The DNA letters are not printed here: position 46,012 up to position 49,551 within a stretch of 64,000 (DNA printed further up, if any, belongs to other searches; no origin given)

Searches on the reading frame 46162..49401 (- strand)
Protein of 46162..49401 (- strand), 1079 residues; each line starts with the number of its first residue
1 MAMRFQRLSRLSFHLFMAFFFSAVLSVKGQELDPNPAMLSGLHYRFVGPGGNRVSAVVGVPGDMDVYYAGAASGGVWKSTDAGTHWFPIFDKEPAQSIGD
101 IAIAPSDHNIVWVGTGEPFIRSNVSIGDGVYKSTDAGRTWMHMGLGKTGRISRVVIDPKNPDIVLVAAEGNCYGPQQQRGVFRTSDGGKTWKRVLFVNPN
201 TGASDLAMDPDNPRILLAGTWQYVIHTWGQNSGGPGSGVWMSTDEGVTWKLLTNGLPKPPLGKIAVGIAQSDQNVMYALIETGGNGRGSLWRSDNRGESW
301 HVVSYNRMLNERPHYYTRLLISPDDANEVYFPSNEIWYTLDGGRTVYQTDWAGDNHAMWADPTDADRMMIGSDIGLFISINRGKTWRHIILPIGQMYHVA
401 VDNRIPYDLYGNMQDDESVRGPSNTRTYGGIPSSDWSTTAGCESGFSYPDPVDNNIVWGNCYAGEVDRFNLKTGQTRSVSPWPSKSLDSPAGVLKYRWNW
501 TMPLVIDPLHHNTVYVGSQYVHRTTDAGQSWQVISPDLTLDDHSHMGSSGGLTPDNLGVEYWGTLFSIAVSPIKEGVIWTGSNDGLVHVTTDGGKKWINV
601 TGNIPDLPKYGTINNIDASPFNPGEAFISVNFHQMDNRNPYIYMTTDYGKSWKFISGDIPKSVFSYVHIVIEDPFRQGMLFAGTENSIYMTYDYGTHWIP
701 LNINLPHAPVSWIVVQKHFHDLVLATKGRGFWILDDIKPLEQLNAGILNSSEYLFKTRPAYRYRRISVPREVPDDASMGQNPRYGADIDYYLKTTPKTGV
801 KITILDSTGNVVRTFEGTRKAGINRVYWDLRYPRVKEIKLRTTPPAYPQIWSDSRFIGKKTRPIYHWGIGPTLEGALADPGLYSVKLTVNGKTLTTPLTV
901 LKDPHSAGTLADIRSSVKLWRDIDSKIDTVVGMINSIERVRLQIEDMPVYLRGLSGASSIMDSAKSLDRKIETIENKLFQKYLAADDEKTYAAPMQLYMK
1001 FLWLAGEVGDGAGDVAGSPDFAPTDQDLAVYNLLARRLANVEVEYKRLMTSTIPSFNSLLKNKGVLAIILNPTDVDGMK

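Call 65: search_protein_families(library=pfam, proteins=[window:46162-49401:-], max_evalue=0.0001)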
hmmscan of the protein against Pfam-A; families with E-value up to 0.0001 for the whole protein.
window:46162-49401:- (1079 aa): 4 families
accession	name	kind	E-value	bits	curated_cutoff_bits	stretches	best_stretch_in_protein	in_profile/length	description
PF15902.12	Sortilin-Vps10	-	8.1e-34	117.6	33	5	130-255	3-115/446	Sortilin, neurotensin receptor 3,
PF02012.26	BNR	-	5.2e-10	38.2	27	0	182-193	1-12/12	BNR/Asp-box repeat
PF13088.12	BNR_2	-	4.5e-06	26.7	31.4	0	130-211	140-221/277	BNR repeat-like domain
PF15899.11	BNR_6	-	5.5e-05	23.3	27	0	290-300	1-11/14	BNR-Asp box repeat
